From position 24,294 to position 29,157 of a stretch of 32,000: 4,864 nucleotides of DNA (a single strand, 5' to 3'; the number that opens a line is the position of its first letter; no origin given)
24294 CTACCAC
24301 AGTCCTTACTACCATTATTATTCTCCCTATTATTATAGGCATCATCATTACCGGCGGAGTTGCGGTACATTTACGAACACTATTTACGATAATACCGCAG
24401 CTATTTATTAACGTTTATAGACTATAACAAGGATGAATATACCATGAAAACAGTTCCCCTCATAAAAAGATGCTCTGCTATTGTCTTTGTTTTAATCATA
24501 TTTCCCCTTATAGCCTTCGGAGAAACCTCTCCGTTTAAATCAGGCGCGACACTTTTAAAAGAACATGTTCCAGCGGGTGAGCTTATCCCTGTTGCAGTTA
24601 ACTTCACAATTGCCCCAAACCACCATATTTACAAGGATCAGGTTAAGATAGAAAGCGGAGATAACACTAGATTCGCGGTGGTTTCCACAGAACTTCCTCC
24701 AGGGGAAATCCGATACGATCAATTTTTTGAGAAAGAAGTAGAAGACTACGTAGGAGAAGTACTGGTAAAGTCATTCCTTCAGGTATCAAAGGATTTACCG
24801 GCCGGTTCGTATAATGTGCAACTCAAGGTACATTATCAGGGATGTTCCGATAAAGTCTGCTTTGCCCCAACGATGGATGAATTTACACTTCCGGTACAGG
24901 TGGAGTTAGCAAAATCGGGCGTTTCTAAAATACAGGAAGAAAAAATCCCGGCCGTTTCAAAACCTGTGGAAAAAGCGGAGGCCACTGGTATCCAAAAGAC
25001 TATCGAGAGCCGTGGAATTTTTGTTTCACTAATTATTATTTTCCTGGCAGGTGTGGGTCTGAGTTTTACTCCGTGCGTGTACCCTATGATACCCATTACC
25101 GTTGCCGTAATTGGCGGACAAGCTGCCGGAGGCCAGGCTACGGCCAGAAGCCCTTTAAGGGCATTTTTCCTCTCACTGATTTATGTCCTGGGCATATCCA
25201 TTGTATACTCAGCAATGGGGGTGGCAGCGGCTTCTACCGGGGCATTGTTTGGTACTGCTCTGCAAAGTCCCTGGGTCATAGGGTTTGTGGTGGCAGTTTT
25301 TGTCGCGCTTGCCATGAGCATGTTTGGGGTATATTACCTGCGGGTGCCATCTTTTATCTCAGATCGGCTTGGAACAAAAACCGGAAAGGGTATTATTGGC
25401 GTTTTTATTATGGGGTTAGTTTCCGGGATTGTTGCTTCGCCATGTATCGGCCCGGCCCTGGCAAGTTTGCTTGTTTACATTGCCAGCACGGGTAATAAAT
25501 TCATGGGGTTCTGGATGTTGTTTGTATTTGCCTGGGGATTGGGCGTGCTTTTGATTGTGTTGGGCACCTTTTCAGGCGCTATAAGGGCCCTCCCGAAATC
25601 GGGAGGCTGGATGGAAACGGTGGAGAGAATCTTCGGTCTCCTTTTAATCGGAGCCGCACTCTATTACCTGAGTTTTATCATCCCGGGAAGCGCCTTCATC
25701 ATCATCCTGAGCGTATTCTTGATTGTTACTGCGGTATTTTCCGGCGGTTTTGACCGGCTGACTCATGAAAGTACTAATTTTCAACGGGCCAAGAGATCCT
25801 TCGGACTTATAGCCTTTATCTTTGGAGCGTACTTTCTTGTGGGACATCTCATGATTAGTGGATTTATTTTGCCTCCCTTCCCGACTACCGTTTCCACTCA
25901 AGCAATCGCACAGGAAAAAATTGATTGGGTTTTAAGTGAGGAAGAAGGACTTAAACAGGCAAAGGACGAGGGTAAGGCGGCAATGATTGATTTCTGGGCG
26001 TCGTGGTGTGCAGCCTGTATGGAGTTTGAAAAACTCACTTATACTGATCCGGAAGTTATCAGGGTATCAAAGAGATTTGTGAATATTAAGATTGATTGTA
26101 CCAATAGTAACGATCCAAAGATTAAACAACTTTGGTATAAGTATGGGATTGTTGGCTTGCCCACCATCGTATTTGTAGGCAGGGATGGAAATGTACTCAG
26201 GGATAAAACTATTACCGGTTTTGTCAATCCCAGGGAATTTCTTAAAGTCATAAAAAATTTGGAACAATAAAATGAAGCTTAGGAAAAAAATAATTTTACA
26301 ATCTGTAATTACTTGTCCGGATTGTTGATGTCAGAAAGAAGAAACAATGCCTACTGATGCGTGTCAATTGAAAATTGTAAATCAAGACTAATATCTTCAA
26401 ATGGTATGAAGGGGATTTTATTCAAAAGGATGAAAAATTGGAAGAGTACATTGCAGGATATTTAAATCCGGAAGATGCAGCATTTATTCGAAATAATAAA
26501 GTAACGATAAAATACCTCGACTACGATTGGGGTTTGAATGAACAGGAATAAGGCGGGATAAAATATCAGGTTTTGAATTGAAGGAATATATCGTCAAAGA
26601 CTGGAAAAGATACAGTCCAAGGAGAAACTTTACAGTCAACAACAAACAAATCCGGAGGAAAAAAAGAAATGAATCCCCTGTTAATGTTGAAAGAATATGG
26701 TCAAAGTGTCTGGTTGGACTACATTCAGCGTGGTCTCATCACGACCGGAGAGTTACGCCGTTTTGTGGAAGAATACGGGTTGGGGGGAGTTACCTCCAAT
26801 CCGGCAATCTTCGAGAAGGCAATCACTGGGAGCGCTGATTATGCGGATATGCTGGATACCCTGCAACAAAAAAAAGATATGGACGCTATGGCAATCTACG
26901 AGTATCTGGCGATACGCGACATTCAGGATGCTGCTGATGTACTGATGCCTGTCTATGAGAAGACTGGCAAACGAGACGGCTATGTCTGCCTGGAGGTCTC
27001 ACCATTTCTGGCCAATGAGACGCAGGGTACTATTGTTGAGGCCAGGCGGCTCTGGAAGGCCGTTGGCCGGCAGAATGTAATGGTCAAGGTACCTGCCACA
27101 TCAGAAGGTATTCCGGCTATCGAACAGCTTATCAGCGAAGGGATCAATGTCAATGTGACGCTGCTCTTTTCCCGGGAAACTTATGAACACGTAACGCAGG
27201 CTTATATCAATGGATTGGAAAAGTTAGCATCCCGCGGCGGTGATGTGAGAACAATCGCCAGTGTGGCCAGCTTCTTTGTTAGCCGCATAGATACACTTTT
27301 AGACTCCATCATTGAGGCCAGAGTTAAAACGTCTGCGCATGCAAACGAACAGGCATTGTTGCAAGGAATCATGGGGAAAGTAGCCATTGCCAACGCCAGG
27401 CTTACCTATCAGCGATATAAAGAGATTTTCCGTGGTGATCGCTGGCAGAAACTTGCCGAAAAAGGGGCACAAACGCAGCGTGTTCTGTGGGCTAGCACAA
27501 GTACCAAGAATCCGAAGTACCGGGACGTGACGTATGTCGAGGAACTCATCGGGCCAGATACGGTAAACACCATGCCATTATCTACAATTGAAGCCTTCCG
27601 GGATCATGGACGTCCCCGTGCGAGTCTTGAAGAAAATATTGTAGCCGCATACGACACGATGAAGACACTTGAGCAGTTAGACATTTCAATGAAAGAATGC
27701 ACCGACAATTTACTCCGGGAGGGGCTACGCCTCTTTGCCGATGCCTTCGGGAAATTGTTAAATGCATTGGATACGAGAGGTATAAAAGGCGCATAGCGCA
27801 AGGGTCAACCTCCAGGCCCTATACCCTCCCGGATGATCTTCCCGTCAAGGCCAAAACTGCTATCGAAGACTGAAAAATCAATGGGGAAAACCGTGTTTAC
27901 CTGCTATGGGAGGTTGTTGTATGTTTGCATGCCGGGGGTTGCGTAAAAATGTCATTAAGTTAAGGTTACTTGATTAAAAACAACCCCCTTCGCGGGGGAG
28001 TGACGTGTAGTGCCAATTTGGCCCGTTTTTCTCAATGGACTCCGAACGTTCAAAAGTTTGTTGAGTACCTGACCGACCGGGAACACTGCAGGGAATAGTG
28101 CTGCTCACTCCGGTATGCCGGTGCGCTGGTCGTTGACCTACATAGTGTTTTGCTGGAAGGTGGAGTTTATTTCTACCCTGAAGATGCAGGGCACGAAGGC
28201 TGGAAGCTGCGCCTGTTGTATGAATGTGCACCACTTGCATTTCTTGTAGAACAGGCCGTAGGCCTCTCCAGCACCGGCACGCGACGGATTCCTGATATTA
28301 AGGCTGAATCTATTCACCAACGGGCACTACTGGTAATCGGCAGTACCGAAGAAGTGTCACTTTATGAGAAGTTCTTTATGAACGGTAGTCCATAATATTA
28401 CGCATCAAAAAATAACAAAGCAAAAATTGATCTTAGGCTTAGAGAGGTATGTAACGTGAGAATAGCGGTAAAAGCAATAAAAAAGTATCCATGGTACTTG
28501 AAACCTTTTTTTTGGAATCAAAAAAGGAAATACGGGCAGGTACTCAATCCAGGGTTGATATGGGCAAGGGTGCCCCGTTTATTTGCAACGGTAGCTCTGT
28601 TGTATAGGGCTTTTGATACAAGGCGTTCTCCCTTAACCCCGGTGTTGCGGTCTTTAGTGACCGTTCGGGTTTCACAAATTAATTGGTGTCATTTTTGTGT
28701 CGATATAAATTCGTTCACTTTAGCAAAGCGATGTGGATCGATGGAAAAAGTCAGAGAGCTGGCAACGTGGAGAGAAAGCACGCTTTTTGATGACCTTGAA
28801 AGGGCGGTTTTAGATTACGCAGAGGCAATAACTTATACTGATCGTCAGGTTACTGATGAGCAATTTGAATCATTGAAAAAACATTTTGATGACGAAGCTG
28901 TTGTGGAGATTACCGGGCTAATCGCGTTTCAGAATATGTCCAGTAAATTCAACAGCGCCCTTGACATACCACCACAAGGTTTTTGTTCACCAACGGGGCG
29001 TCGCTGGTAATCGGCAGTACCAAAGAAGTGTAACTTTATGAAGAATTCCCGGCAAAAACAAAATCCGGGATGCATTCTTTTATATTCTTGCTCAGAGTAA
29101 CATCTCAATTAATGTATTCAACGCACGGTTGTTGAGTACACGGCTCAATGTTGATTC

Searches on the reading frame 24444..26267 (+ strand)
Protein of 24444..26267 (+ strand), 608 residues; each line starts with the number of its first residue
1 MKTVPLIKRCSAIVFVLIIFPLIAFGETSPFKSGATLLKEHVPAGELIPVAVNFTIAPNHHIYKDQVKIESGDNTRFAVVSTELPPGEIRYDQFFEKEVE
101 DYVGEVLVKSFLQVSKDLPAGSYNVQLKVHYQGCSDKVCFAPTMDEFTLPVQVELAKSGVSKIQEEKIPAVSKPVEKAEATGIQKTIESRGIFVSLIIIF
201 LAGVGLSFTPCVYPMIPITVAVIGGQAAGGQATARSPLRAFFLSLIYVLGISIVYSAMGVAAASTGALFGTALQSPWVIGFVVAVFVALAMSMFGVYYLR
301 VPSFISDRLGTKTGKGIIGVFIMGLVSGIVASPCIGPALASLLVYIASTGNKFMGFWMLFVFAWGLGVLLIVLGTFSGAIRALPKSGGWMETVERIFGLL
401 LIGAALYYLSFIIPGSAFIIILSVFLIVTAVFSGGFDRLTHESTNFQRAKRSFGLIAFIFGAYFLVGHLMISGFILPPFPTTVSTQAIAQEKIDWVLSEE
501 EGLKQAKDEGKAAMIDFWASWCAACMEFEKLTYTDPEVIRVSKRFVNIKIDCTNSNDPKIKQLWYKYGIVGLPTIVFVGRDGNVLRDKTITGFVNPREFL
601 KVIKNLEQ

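Call 6: search_protein_families(library=pfam, proteins=[window:24444-26267:+], max_evalue=0.01)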
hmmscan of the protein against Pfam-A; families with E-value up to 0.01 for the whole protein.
window:24444-26267:+ (608 aa): 8 families
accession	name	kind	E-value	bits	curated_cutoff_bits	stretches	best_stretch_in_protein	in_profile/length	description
PF02683.22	DsbD_TM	-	4.2e-59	199.9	27.1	1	194-411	3-217/219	Cytochrome C biogenesis protein transmembrane domain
PF11412.14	DsbD_N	-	9.4e-15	55.1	25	1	48-148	20-116/119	Thiol:disulfide interchange protein DsbD, N-terminal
PF13098.12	Thioredoxin_2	-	1.8e-11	44.7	27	1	506-602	1-103/104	Thioredoxin-like domain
PF13899.12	Thioredoxin_7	-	1.1e-10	41.9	27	1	496-578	3-81/83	Thioredoxin-like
PF13386.12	DsbD_2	-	3.3e-08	34.1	24.9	1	199-406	2-198/199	Cytochrome C biogenesis protein transmembrane region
PF03190.21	Thioredox_DsbH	-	3.6e-08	34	27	1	488-567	15-93/163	Protein of unknown function, DUF255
PF00085.26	Thioredoxin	-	6.8e-07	29.7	23.5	1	506-593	14-91/103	Thioredoxin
PF13905.12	Thioredoxin_8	-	9.9e-05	23.1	27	0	511-533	2-24/94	Thioredoxin-like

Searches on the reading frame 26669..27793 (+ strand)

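Call 7: search_protein_families(library=pfam, proteins=[window:26669-27793:+], max_evalue=0.01)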
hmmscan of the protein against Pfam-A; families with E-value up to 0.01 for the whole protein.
window:26669-27793:+ (375 aa): 1 family
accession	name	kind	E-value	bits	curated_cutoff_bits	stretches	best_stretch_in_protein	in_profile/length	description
PF00923.25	TAL_FSA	-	2.1e-85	287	27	1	14-366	1-284/285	Transaldolase/Fructose-6-phosphate aldolase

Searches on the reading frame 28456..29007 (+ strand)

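Call 7: search_protein_families(library=pfam, proteins=[window:28456-29007:+], max_evalue=0.01)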
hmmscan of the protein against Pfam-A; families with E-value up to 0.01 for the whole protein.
window:28456-29007:+ (184 aa): 1 family
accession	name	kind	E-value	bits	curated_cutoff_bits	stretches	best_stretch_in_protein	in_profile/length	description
PF02627.25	CMD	-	2.2e-10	40.8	23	1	48-124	9-84/84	Carboxymuconolactone decarboxylase family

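Call 62: search_protein_families(library=ncbifam, proteins=[window:28456-29007:+], max_evalue=0.00001)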
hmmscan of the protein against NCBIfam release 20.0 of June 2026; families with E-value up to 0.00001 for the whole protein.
window:28456-29007:+ (184 aa): 4 families
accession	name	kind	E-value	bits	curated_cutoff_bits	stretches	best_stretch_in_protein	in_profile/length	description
NF053654.1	GroundWater_YciW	equivalog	4.1e-38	130.9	310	1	10-175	11-175/179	YciW-related (seleno)protein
TIGR01926.1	peroxid_rel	subfamily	3.2e-17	62.9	81.8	1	23-174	23-176/178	peroxidase-related enzyme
NF041238.1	AhpD_rel_CFYUT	equivalog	1.4e-06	27.8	175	0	111-176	63-129/357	alkylhydroperoxidase-related (seleno)protein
TIGR00778.1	ahpD_dom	domain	2.3e-06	27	27.8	1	59-107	2-50/51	alkylhydroperoxidase AhpD family core domain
